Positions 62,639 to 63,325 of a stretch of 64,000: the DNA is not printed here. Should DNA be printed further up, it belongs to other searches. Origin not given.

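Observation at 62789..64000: Tandem array of four or more small pilin-like genes (signal peptide plus two hydrophobic helices, VirB2/TrbC-like architecture)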

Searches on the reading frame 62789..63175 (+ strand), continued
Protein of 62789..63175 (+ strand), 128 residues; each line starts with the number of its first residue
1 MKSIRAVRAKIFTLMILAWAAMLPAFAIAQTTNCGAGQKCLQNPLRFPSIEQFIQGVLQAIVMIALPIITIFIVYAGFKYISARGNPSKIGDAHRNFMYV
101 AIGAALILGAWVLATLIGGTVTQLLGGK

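Call 83: search_protein_families(library=pfam, proteins=[L092:8112-10049:+, L092:5253-5756:+, L092:11367-12662:-, L092:12707-14137:-, L092:10602-11288:+, L092:10212-10454:+, L092:5797-6225:+, L092:7451-7873:+], max_evalue=0.1)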
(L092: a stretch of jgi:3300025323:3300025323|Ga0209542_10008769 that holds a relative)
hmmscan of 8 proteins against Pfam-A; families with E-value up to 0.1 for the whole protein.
L092:8112-10049:+ (645 aa): 1 family
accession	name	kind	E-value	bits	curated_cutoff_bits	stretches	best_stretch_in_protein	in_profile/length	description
PF00535.33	Glycos_transf_2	-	0.0077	16.6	23.3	0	146-221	1-67/168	Glycosyl transferase family 2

L092:5253-5756:+ (167 aa): 2 families
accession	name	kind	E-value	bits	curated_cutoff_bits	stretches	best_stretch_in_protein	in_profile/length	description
PF18895.5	T4SS_pilin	-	0.0014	19.1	26.6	1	81-137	12-67/71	Type IV secretion system pilin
PF15015.11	NYD-SP12_N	-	0.049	12.5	29.2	1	92-130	276-314/564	Spermatogenesis-associated, N-terminal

L092:11367-12662:- (431 aa): 0 families

L092:12707-14137:- (476 aa): 0 families

L092:10602-11288:+ (228 aa): 4 families
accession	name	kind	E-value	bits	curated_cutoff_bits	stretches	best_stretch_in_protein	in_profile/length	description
PF18895.5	T4SS_pilin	-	2.4e-10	40.7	26.6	1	132-198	9-71/71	Type IV secretion system pilin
PF20990.2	DUF2207_C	-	0.023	14.8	33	1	74-171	125-201/247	Predicted membrane protein (DUF2207) C-terminal domain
PF15062.11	ARL6IP6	-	0.073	13.7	27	0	172-206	21-55/86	Haemopoietic lineage transmembrane helix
PF16962.11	ABC_export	-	0.099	11.5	29.7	0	128-197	135-206/531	Putative ABC exporter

L092:10212-10454:+ (80 aa): 4 families
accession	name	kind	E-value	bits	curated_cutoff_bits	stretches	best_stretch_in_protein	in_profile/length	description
PF18895.5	T4SS_pilin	-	1.8e-08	34.8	26.6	1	8-73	6-70/71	Type IV secretion system pilin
PF12750.12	Maff2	-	0.0058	16.9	27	1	12-77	5-69/70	Maff2 family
PF02656.20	DUF202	-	0.066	14.1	23.4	0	11-41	36-66/68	Domain of unknown function (DUF202)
PF07264.17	EI24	-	0.084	13.4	32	1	18-79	19-83/199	Sulfate transporter CysZ/Etoposide-induced protein 2.4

L092:5797-6225:+ (142 aa): 3 families
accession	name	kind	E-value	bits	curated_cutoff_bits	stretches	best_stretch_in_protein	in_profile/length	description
PF18895.5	T4SS_pilin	-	1.2e-08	35.3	26.6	1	63-121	11-68/71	Type IV secretion system pilin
PF02322.20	Cyt_bd_oxida_II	-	0.004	17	35.6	1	19-121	122-208/302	Cytochrome bd terminal oxidase subunit II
PF04956.18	TrbC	-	0.034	14.8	27.9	0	17-121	12-95/98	TrbC/VIRB2 pilin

L092:7451-7873:+ (140 aa): 4 families
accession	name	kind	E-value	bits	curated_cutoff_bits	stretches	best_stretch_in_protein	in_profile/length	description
PF18895.5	T4SS_pilin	-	8e-10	39.1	26.6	1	50-113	9-71/71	Type IV secretion system pilin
PF18920.5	DUF5671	-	5.2e-06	26.8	28.4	1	55-122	47-111/132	Domain of unknown function (DUF5671)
PF16962.11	ABC_export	-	0.036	13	29.7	1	53-112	145-206/531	Putative ABC exporter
PF08113.16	CoxIIa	-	0.043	14.1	20.7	1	54-77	5-28/33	Cytochrome c oxidase subunit IIa family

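Call 85: find_encoding_contigs(protein=P0256, flank=10000, max_places=1)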
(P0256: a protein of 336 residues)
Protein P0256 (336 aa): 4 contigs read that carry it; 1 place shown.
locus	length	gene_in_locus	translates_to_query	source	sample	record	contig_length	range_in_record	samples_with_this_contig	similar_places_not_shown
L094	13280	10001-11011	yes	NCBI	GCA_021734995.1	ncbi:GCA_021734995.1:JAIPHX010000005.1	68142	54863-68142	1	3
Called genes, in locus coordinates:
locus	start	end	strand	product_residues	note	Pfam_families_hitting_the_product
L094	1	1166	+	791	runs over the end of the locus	PF03477:ATP-cone, PF17975:RNR_Alpha (weak), PF21995:RNR-II_ins_dom (weak), PF02867:Ribonuc_red_lgC (faint)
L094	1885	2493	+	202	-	PF01832:Glucosaminidase (faint)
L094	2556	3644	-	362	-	PF00575:S1 (weak), PF21543:CvfB_2nd (faint), PF23459:S1_RRP5 (faint), PF21710:Spt6_S1 (faint), PF00575:S1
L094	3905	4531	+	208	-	PF13483:Lactamase_B_3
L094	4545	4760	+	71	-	-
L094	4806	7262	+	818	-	PF00521:DNA_topoisoIV, PF03989:DNA_gyraseA_C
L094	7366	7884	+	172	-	PF01209:Ubie_methyltran, PF02475:TRM5-TYW2_MTfase (weak), PF13489:Methyltransf_23 (weak), PF05175:MTS, PF13847:Methyltransf_31, PF08241:Methyltransf_11, PF08242:Methyltransf_12, PF13649:Methyltransf_25, +1 more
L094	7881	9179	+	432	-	PF01547:SBP_bac_1, PF13416:SBP_bac_8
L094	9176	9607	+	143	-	-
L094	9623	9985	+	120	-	PF18895:T4SS_pilin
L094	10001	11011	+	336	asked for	PF18303:Saf_2TM (faint), PF18895:T4SS_pilin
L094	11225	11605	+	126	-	PF18895:T4SS_pilin (weak)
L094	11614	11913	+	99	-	PF18895:T4SS_pilin (weak)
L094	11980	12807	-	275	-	-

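Call 86: find_encoding_contigs(protein=P0260, flank=10000, max_places=1)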
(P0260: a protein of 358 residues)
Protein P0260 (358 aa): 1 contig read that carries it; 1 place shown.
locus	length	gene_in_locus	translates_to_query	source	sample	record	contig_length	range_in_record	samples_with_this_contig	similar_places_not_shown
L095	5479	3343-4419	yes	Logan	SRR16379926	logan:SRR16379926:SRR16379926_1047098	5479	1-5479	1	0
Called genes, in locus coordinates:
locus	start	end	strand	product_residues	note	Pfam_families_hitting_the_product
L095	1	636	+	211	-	?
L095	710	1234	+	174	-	PF01135:PCMT, PF01209:Ubie_methyltran, PF01728:FtsJ, PF05175:MTS (weak), PF13847:Methyltransf_31, PF08241:Methyltransf_11, PF08242:Methyltransf_12 (weak), PF13649:Methyltransf_25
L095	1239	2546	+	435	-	PF13416:SBP_bac_8, PF01547:SBP_bac_1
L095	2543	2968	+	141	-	PF18895:T4SS_pilin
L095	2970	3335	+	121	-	PF04956:TrbC, PF18895:T4SS_pilin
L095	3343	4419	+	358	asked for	PF18895:T4SS_pilin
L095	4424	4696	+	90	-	PF18895:T4SS_pilin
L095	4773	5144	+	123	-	PF18895:T4SS_pilin (weak)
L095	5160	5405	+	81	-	PF18895:T4SS_pilin (weak)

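Call 91: search_protein_families(library=pfam, proteins=[L002:11457-11771:+, L010:11882-12202:+, L002:10380-10757:+, L010:10422-10772:+, L006:10754-11050:+, L010:10811-11218:+, L007:4162-4455:+], max_evalue=1)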
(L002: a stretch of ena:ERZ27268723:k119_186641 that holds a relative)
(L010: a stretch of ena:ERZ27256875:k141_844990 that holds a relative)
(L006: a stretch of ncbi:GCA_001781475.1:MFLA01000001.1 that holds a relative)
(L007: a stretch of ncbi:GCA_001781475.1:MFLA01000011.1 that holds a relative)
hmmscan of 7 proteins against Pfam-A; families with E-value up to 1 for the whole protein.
L002:11457-11771:+ (104 aa): 5 families
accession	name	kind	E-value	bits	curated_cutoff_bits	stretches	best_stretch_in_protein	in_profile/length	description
PF18895.5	T4SS_pilin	-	0.0054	17.2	26.6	1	6-73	3-69/71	Type IV secretion system pilin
PF13903.11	Claudin_2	-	0.056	13.6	29.1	1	18-78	89-143/192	PMP-22/EMP/MP20/Claudin tight junction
PF20312.3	DUF6608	-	0.072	13.5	24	1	21-75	8-63/131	Family of unknown function (DUF6608)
PF20153.4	DUF6535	-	0.15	12.4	23.9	1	16-41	153-177/177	Family of unknown function (DUF6535)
PF20456.3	DUF6709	-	0.27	10.6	27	1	39-76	172-208/339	Family of unknown function (DUF6709)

L010:11882-12202:+ (106 aa): 5 families
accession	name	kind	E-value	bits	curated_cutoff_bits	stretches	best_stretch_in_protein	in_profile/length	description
PF18895.5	T4SS_pilin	-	0.00021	21.7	26.6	1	6-71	7-71/71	Type IV secretion system pilin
PF11700.14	ATG22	-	0.022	13.9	24.1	1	16-82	328-385/482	Vacuole effluxer Atg22 like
PF06570.16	DUF1129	-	0.11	12.5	29.1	1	15-80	117-180/207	Protein of unknown function (DUF1129)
PF05661.17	DUF808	-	0.36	10.3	28.4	0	55-80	177-202/302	Protein of unknown function (DUF808)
PF00335.26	Tetraspanin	-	0.79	9.8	32.1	1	15-72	10-70/225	Tetraspanin family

L002:10380-10757:+ (125 aa): 2 families
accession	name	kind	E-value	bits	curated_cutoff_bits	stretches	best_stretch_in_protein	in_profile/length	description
PF18895.5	T4SS_pilin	-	0.00084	19.8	26.6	1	23-91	5-70/71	Type IV secretion system pilin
PF19554.4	DUF6077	-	0.14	11.4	27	1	38-93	6-60/354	Family of unknown function (DUF6077)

L010:10422-10772:+ (116 aa): 2 families
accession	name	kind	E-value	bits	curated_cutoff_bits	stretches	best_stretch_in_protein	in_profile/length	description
PF18895.5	T4SS_pilin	-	0.0023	18.4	26.6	1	36-109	6-71/71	Type IV secretion system pilin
PF19764.4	DUF6251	-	0.08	13.2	26.5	1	44-86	74-118/126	Family of unknown function (DUF6251)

L006:10754-11050:+ (98 aa): 3 families
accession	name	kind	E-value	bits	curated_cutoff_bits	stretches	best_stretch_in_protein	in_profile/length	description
PF13572.11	DUF4134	-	0.019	15.6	26.5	1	47-90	45-87/93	Domain of unknown function (DUF4134)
PF18895.5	T4SS_pilin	-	0.1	13.1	26.6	1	46-96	22-71/71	Type IV secretion system pilin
PF20134.4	DUF6524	-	0.16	12.1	27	1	41-92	61-111/131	Family of unknown function (DUF6524)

L010:10811-11218:+ (135 aa): 3 families
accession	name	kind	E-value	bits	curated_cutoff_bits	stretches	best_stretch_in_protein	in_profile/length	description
PF10717.14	ODV-E18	-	0.11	12.8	28.1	1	98-134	25-61/87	Occlusion-derived virus envelope protein ODV-E18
PF06570.16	DUF1129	-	0.21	11.6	29.1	1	41-120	115-197/207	Protein of unknown function (DUF1129)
PF07851.19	TMEM120A-B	-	0.25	11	29.8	1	37-96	258-314/324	TMEM120A/B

L007:4162-4455:+ (97 aa): 0 families
